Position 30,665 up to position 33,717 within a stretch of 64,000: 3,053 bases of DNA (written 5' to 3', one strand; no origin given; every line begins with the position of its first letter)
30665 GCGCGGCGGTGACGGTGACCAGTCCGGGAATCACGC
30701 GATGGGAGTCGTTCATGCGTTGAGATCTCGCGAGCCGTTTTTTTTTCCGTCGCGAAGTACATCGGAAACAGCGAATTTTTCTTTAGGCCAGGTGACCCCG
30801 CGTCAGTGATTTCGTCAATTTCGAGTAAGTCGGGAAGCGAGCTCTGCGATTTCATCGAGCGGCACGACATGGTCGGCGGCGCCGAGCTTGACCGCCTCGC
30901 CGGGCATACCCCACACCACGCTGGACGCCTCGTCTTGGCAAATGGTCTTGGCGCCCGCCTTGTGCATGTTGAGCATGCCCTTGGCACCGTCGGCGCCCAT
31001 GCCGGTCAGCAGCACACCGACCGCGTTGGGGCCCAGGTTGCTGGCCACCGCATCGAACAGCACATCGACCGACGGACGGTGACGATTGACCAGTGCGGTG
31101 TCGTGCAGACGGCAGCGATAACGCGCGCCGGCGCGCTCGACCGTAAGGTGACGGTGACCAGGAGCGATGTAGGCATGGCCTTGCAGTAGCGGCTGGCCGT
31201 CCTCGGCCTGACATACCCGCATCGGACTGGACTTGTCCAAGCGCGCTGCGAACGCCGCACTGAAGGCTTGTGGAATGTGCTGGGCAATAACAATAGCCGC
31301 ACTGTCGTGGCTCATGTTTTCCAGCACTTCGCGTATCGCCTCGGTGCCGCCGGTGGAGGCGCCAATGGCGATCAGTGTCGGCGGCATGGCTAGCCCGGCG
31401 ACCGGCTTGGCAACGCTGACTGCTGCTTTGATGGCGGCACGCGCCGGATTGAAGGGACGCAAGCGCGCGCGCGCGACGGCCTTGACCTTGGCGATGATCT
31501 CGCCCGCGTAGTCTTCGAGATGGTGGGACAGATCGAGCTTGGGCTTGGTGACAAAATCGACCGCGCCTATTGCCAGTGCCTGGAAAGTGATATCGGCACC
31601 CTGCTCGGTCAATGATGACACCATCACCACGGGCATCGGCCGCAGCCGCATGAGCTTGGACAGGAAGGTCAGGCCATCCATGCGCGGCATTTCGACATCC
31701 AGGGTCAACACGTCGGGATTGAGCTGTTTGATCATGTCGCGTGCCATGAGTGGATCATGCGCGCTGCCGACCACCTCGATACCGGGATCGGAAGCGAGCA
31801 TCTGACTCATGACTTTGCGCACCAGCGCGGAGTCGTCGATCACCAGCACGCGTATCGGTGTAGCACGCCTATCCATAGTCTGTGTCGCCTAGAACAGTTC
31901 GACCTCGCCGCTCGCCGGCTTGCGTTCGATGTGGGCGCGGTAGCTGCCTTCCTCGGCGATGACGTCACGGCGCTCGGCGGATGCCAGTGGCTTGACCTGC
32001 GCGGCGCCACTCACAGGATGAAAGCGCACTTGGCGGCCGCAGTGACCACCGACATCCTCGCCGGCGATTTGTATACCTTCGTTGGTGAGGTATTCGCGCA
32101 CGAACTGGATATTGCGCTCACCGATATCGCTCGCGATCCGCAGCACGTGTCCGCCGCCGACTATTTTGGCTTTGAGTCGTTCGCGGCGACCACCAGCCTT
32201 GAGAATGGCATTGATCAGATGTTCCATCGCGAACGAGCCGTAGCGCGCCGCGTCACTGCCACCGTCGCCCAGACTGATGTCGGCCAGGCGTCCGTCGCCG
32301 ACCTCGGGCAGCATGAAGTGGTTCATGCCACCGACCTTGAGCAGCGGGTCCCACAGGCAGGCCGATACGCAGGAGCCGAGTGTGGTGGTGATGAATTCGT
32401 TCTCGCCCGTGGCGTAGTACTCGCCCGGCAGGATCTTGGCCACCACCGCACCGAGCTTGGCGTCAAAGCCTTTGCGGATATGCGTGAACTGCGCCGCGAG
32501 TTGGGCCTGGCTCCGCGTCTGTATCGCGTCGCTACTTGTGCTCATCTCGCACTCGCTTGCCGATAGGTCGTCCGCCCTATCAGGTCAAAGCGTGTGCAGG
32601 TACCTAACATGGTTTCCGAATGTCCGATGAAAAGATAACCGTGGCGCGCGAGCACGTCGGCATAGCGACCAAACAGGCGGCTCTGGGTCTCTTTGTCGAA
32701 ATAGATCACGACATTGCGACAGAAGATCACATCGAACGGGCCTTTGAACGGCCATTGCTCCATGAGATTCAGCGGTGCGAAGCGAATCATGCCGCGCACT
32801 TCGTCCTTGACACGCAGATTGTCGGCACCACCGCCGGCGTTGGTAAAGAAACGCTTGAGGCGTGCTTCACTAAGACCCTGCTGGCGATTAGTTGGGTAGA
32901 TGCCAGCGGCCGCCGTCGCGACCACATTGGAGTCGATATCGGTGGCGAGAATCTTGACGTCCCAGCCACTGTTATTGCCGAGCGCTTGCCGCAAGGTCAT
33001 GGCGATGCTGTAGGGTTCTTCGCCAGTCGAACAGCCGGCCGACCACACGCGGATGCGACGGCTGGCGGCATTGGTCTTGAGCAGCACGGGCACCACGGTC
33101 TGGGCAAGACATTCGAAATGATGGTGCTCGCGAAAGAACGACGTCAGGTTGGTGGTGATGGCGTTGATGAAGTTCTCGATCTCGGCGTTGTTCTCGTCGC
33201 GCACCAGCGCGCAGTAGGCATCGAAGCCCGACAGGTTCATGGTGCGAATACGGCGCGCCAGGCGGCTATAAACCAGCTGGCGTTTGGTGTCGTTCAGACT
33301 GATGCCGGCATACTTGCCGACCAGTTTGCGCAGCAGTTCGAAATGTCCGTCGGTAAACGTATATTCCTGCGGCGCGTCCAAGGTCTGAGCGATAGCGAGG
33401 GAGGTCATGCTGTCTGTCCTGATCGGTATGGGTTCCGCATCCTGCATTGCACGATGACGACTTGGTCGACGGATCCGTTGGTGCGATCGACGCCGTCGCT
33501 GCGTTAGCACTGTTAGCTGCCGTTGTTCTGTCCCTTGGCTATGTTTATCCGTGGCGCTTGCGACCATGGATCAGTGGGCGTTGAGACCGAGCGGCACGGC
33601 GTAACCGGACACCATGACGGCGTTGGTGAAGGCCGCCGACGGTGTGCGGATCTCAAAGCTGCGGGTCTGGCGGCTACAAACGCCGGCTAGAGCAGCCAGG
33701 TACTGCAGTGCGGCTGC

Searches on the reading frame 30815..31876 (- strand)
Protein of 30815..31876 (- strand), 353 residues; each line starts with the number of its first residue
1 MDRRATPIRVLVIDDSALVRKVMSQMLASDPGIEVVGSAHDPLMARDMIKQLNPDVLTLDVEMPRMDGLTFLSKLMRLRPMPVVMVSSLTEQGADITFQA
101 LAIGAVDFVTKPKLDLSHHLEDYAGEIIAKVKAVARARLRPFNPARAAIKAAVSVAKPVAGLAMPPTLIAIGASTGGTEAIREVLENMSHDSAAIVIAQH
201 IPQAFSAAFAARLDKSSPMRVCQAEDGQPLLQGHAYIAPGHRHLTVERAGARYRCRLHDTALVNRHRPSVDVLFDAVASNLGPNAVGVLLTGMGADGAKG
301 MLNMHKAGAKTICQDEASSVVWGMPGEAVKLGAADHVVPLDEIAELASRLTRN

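Call 3: search_protein_families(library=pfam, proteins=[window:30815-31876:-], max_evalue=0.01)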
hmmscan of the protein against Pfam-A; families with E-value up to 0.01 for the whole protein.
window:30815-31876:- (353 aa): 2 families
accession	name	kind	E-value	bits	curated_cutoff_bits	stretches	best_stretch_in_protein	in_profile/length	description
PF01339.22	CheB_methylest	-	2.6e-64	216.6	24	1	169-345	1-172/174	CheB methylesterase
PF00072.30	Response_reg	-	1.1e-22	80.7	30.2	1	10-112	1-100/111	Response regulator receiver domain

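Call 5: search_protein_families(library=ncbifam, proteins=[window:30815-31876:-], max_evalue=0.01)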
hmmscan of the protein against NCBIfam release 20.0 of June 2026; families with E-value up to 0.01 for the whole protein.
window:30815-31876:- (353 aa): 87 families (the best 25 are shown)
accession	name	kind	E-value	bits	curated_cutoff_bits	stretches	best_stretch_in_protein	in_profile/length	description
NF001965.0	PRK00742.1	subfamily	3e-132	441.1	293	1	7-346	3-348/357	chemotaxis-specific protein-glutamate methyltransferase CheB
NF009206.0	PRK12555.1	subfamily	2.6e-122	408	342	1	8-347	1-332/340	chemotaxis-specific protein-glutamate methyltransferase CheB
TIGR02875.1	spore_0_A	equivalog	8.1e-19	67.9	200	1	7-139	2-137/262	sporulation transcription factor Spo0A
NF007969.0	PRK10693.1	equivalog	3e-15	56.1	329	1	6-118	6-115/337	two-component system response regulator RssB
NF007935.0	PRK10651.1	equivalog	8.8e-15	54.5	250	1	6-111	5-109/216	two-component system response regulator NarL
NF008677.0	PRK11697.1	equivalog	1.2e-14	54.3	246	1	8-112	2-102/238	two-component system response regulator BtsR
NF045944.1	ResRegRpaBCyano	equivalog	2e-13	50.3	330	1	11-131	1-115/229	response regulator transcription factor RpaB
NF011896.0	PRK15369.1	equivalog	2.2e-13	50.3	242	1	8-111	4-106/211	two component system response regulator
NF007708.0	PRK10403.1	equivalog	5.1e-13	49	343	1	5-106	4-104/215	nitrate/nitrite response regulator protein NarP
NF045505.1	RR_RssB_Pseudo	equivalog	6.8e-13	48.4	700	1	8-117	6-112/394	two-component system response regulator RssB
NF041733.1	resp_reg_CseB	equivalog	1.6e-12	47.3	350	1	9-113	2-102/228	two-component system response regulator CseB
NF008469.0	PRK11361.1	equivalog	1.6e-12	46.9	714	1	9-115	6-108/461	acetoacetate metabolism transcriptional regulator AtoC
NF045717.1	DVU0259_DivK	exception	3.7e-12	46.4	160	1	9-97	4-93/117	DVU0259 family response regulator domain-containing protein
TIGR01818.1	ntrC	equivalog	4.3e-12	45.6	558.6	1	10-117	1-104/463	nitrogen regulation protein NR(I)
NF041367.1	CheY_Halo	equivalog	5.8e-12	46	200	1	10-112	1-100/114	chemotaxis protein CheY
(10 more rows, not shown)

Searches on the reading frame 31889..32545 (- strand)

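Call 3: search_protein_families(library=pfam, proteins=[window:31889-32545:-], max_evalue=0.01)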
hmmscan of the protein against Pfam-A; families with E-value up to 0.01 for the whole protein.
window:31889-32545:- (218 aa): 1 family
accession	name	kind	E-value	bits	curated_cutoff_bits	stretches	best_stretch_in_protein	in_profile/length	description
PF03975.18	CheD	-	3.7e-30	104.7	25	1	95-185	12-107/108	CheD chemotactic sensory transduction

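Call 5: search_protein_families(library=ncbifam, proteins=[window:31889-32545:-], max_evalue=0.01)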
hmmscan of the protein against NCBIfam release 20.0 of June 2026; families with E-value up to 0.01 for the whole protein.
window:31889-32545:- (218 aa): 9 families
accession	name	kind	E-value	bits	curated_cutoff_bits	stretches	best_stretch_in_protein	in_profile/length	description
NF010013.0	PRK13487.1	equivalog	2.3e-66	223.1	223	1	15-218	5-201/201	chemoreceptor glutamine deamidase CheD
NF010014.0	PRK13489.1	equivalog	1.1e-54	186.1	290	1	24-202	9-182/238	chemoreceptor glutamine deamidase CheD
NF010016.0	PRK13493.1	equivalog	2.2e-51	174.9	369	1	23-218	31-226/227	chemoreceptor glutamine deamidase CheD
NF010019.0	PRK13497.1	equivalog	1.5e-44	151.9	313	1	37-218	11-184/184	chemoreceptor glutamine deamidase CheD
NF041119.1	CheD_Thtga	equivalog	2.6e-29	102.6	240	1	41-195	8-157/160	chemoreceptor glutamine deamidase/glutamate methylesterase CheD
NF010018.0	PRK13495.1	equivalog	2.1e-25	89.8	243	1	41-195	9-156/159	chemoreceptor glutamine deamidase CheD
NF010015.0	PRK13490.1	equivalog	1.4e-20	73.9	251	1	48-186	19-154/162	chemoreceptor glutamine deamidase CheD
NF010020.0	PRK13498.1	equivalog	6.6e-19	68.4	236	1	37-185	11-156/168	chemoreceptor glutamine deamidase CheD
NF010017.0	PRK13494.1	equivalog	8.8e-18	64.4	285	1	27-177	5-147/163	chemoreceptor glutamine deamidase CheD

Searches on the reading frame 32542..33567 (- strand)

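Call 3: search_protein_families(library=pfam, proteins=[window:32542-33567:-], max_evalue=0.01)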
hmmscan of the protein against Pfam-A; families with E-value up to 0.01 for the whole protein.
window:32542-33567:- (341 aa): 5 families
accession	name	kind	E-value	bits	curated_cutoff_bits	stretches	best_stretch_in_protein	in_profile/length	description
PF01739.24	CheR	-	3.1e-67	226.2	27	1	140-335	1-194/195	CheR methyltransferase, SAM binding domain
PF03705.20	CheR_N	-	6.9e-14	51.7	27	1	75-124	2-51/53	CheR methyltransferase, all-alpha domain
PF13649.12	Methyltransf_25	-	0.0013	19.8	27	0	269-310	55-97/97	Methyltransferase domain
PF08242.18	Methyltransf_12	-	0.0014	19.7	30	0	260-312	50-98/98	Methyltransferase domain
PF08241.18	Methyltransf_11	-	0.009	17.1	21.2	0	269-314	51-95/95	Methyltransferase domain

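Call 5: search_protein_families(library=ncbifam, proteins=[window:32542-33567:-], max_evalue=0.01)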
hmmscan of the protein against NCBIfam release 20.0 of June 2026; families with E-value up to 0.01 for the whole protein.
window:32542-33567:- (341 aa): 1 family
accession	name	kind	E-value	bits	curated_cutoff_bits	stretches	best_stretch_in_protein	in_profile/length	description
NF007902.0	PRK10611.1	equivalog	2.6e-79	266.4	435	1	63-337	14-283/287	protein-glutamate O-methyltransferase CheR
